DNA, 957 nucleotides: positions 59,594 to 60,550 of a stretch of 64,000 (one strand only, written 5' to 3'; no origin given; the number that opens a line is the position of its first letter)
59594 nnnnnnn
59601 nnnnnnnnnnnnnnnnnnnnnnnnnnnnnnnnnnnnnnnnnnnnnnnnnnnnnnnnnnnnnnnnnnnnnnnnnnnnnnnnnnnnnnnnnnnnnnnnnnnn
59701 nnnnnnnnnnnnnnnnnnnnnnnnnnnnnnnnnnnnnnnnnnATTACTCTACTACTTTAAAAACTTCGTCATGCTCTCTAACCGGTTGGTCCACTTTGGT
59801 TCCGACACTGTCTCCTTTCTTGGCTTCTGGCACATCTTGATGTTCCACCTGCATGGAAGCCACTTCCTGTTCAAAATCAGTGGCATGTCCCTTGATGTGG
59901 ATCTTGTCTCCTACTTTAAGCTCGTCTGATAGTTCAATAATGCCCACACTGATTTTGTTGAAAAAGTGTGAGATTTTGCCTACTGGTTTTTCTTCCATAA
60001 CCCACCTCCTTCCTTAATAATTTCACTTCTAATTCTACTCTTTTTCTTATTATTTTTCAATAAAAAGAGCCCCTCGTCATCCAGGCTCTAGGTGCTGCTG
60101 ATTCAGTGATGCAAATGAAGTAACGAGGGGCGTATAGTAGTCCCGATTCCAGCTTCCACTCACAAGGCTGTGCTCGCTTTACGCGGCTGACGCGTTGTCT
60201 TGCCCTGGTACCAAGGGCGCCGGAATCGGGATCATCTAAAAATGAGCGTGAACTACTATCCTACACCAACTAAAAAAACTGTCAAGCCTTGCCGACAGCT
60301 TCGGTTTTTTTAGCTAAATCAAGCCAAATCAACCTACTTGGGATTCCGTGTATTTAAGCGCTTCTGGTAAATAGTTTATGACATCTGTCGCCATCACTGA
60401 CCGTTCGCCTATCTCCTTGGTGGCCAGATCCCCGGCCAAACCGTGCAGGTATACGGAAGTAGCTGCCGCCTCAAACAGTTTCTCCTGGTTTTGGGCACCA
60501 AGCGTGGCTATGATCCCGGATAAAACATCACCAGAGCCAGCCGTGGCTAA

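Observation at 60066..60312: GC-rich 245-nt structured non-coding locus with its own terminator between the EF-Tu-domain-like gene and the nnr-like gene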

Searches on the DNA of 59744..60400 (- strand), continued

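Call 65: search_with_rna_model(model_id=R1, sources=[L098, L094, L089], filters=off, max_evalue=10, show_alignments=3)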
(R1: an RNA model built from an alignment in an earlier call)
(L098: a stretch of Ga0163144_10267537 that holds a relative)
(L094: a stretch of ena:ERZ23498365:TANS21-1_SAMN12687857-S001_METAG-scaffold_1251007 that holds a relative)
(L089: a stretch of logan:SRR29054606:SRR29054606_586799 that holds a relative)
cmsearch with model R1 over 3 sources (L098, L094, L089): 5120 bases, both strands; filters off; matches with E-value up to 10: 36.
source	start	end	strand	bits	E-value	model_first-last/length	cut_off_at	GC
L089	722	873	+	17.2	0.00083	1-199/199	no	0.55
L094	317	350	+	16.4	0.0013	1-199/199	no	0.29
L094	530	649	+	14.9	0.003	1-199/199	no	0.47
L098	1857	1947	+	11.2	0.024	1-199/199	no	0.6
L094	569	698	-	7.4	0.2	1-199/199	no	0.45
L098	118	179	+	6.8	0.28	126-189/199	no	0.63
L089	646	710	+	6.4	0.34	1-199/199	no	0.28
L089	1327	1434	+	6.3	0.36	1-199/199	no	0.31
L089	1636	1677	-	4.5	1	1-199/199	no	0.21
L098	2211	2231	+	3.9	1.4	144-164/199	no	0.62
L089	1496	1554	-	3.8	1.5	1-199/199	no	0.36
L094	847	887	+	3.7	1.6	1-199/199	no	0.29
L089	102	215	-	3.7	1.6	1-199/199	no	0.5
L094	792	826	-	3.7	1.6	1-199/199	no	0.2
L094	1068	1103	+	3.5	1.8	1-199/199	no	0.25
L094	455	509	-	3.1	2.2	1-199/199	no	0.45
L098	753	793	-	2.7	2.7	53-91/199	no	0.54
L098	1196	1240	-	2.6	3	27-116/199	no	0.56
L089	659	722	-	2.6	3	1-199/199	no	0.3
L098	1907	1984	-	2.3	3.5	1-199/199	no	0.54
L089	1055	1088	-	2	4.1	1-199/199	no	0.24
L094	727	777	-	1.6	5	1-199/199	no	0.35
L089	1576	1611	+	1.5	5.4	1-199/199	no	0.25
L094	270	302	-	1.5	5.6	56-88/199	no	0.27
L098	119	180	-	1.4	5.7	126-189/199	no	0.63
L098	1277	1310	+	1.3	6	1-199/199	no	0.29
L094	262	300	+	1.3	6.2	1-199/199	no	0.23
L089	1400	1443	-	1.2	6.3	1-199/199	no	0.27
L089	13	42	+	1.2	6.4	130-186/199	no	0.67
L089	1667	1706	+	1.1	6.9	1-199/199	no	0.17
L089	1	44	-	1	7.2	1-199/199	no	0.48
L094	190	247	+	1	7.4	1-199/199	no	0.36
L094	4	91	-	0.8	8.1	1-199/199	no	0.43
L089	1450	1489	+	0.6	8.9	1-199/199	no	0.43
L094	1062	1102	-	0.6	9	1-199/199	no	0.22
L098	234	265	+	0.5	9.6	56-88/199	no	0.34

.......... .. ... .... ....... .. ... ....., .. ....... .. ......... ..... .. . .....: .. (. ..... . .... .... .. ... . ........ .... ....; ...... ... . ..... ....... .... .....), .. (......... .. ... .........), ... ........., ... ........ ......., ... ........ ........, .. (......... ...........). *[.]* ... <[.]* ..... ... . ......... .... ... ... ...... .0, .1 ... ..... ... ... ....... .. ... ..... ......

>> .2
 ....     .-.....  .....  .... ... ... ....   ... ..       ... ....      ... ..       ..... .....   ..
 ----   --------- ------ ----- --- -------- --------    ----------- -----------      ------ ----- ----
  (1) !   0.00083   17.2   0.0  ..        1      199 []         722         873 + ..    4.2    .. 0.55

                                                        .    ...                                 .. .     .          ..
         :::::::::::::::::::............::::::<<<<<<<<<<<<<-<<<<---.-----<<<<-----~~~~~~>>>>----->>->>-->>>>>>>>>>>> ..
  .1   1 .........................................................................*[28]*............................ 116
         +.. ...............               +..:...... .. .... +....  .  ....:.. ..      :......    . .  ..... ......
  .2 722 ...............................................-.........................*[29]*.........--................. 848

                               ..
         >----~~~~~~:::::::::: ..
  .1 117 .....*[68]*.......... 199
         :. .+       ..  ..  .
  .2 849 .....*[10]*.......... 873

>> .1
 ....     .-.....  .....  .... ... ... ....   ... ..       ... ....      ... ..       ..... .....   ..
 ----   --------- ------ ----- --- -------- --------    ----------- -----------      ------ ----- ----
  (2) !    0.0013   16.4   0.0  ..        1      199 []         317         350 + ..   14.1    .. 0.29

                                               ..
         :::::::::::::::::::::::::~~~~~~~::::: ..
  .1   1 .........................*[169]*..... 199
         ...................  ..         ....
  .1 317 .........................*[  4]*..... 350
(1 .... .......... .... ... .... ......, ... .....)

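Call 74: build_rna_model(alignment_id=A8)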
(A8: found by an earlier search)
Model R2 built from alignment A8 (6 sequences, 249 columns); structure: stored with the alignment.
model positions 198; base pairs 45; branch points 1; effective number of sequences 1.67; information 0.59 bits per position. Calibrated on 0.2 Mb of random sequence (short: E-values are rough).
structure used (alignment columns):
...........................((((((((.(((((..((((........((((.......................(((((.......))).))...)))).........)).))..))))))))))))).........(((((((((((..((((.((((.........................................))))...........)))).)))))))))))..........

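Call 75: search_with_rna_model(model_id=R2, sources=[window, L001, L002, L004, L088, L089, L093, L094, L098, L009, L010, L011, L012, L013, L014, L015, L016, L017, L018, L019, L020, L021, L022, L023, L024, L025, L026, L027, L028, L029, L030, L031, L032, L033, L034, L035, L036, L037, L038, L039, L040, L041, L042, L043, L044, L045, L046, L047, L048, L049, L050, L051, L052, L053, L054, L055, L056, L057, L058, L059, L060, L061, L062, L063, L064, L065, L066, L067, L068, L069, L070, L071, L072, L073, L074, L075, L076, L077, L078, L079, L080, L081, L082, L083, L084, L085, L086, L087, L090, L091, L095, L096, L097, L099, L100, L101], max_evalue=5, show_alignments=0)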
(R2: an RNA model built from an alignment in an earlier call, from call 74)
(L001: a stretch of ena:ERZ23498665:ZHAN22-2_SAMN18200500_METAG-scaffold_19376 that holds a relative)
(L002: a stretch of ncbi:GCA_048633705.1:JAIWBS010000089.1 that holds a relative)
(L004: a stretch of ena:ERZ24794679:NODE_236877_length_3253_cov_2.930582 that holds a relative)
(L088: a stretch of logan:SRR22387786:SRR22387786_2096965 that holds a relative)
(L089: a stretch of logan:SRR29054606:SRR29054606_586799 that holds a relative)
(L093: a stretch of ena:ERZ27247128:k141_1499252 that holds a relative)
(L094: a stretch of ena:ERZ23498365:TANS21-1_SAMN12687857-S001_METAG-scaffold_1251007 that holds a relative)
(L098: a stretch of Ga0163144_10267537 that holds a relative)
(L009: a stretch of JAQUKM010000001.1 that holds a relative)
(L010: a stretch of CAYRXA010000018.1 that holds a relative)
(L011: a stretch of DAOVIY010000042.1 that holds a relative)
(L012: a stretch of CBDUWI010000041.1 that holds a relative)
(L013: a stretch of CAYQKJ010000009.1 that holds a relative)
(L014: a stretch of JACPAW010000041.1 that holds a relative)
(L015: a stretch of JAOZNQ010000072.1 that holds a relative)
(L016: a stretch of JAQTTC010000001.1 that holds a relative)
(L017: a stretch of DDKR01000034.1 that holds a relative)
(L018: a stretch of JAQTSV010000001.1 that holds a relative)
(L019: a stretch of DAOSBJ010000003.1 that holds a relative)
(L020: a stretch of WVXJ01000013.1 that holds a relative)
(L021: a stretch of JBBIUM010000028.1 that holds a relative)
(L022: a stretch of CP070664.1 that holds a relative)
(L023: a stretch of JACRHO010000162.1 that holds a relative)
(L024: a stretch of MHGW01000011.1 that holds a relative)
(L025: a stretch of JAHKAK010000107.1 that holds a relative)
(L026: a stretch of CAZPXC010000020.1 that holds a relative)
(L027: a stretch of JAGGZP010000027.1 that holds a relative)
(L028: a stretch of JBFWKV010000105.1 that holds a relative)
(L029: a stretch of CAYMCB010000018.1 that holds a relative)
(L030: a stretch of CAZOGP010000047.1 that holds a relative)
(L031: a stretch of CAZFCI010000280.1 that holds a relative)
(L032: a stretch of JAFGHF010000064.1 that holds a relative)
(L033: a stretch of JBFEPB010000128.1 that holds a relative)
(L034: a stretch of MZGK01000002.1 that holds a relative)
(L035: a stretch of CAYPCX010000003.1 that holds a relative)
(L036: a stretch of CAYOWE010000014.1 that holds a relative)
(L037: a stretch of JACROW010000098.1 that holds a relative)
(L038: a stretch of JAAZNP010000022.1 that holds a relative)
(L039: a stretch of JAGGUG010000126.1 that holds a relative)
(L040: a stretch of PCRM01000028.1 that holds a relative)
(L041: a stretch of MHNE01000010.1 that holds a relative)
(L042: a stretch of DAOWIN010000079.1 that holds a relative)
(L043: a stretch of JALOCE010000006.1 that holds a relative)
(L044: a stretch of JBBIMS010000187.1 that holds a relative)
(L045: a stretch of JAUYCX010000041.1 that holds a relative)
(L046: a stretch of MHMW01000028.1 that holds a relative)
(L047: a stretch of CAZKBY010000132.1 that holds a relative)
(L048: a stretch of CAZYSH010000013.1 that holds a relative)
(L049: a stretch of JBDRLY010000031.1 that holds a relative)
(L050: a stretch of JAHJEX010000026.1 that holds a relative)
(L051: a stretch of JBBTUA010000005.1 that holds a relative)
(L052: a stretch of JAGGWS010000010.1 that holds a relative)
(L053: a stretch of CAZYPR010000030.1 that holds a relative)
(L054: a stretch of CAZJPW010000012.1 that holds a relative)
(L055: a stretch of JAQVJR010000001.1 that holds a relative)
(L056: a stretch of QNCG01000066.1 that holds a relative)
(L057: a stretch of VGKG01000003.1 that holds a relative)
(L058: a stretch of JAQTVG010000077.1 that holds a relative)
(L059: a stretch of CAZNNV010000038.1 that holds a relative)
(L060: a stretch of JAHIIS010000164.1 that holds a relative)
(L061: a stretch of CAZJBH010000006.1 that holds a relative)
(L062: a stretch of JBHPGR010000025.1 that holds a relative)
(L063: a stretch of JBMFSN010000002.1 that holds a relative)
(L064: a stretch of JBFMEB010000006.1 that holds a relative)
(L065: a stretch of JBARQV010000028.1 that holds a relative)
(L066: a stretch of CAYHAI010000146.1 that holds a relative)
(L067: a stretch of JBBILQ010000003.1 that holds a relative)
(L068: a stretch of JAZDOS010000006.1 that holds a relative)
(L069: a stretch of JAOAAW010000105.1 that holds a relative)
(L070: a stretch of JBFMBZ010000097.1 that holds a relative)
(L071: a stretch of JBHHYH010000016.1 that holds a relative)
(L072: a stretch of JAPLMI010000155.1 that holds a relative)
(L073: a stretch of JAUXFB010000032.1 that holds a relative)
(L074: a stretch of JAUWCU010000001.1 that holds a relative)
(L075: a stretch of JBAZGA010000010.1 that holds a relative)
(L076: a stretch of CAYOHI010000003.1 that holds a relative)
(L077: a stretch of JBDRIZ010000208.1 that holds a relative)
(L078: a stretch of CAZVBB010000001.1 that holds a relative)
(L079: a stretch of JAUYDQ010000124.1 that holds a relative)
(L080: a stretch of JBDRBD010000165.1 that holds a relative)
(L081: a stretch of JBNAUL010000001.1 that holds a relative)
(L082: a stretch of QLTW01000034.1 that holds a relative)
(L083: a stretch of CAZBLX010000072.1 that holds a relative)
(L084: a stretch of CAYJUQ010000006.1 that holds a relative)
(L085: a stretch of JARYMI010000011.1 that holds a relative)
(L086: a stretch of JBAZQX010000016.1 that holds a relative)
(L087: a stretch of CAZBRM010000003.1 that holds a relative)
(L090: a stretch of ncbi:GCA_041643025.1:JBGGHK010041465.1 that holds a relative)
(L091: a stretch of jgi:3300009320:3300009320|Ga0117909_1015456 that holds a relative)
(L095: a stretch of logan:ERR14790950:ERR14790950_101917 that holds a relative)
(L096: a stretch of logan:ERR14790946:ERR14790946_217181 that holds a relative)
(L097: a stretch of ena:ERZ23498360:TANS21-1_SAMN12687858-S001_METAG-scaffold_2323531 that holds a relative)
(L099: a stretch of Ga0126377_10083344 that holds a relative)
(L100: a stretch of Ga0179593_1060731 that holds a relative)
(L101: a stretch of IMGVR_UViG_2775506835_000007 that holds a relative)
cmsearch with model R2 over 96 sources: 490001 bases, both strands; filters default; matches with E-value up to 5: 13.
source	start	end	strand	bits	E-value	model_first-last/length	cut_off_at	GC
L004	414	612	+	217.7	5.2e-61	1-198/198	no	0.51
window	60059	60256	-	215.6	2.2e-60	1-198/198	no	0.53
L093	153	350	+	199.1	1.5e-55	1-198/198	no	0.54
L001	286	487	+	158.2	1.3e-43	1-198/198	no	0.51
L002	2124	2315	+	139.5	3.6e-38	1-198/198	no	0.52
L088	3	172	+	115.5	3.9e-31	15-198/198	no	0.54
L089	722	875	+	26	5.4e-05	1-198/198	no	0.55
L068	883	983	+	19.3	0.0047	1-198/198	no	0.48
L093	180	269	-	17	0.022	26-117/198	no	0.63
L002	2150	2245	-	15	0.086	27-116/198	no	0.57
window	60141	60231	+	13.4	0.25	26-117/198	no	0.62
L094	418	649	+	13.3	0.28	1-198/198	no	0.46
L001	312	406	-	13.2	0.29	27-116/198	no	0.6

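Call 76: search_with_rna_model(model_id=R2, sources=[L068, L098], filters=off, max_evalue=1, show_alignments=3)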
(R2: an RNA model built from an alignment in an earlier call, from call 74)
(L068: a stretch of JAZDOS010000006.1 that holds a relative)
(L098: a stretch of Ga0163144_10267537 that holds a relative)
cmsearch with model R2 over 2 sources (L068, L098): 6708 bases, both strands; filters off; matches with E-value up to 1: 5.
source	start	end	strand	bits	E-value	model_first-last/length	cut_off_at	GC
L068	883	983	+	19.3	6.5e-05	1-198/198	no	0.48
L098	117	179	+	7.7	0.16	125-188/198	no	0.62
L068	932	1055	-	7.3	0.22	1-198/198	no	0.4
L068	4252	4317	-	6.5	0.36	1-198/198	no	0.41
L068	4382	4444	+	5.2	0.85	1-198/198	no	0.3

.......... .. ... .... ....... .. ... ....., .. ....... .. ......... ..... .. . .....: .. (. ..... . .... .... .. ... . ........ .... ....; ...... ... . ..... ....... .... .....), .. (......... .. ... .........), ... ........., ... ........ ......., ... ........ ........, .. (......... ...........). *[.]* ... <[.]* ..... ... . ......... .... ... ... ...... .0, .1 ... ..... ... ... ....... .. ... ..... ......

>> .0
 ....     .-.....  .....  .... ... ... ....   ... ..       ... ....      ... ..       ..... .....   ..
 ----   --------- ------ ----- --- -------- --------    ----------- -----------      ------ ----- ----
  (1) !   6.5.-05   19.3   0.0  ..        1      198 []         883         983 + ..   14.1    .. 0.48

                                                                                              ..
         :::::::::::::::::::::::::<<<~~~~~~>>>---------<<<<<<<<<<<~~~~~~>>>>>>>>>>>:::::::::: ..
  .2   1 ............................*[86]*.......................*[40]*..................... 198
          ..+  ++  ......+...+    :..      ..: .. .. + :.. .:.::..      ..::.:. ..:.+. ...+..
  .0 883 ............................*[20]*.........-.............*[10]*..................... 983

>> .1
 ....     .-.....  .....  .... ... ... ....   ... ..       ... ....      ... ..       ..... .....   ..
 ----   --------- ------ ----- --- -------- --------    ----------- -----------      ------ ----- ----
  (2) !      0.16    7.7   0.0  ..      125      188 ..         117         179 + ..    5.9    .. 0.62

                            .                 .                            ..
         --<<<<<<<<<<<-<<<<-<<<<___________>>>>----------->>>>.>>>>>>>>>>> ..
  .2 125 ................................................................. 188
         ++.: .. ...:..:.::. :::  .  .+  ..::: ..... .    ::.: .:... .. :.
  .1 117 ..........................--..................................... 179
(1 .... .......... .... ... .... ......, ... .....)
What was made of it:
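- Tried and rejected: The L068 hit is only a generic terminator (call 76).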
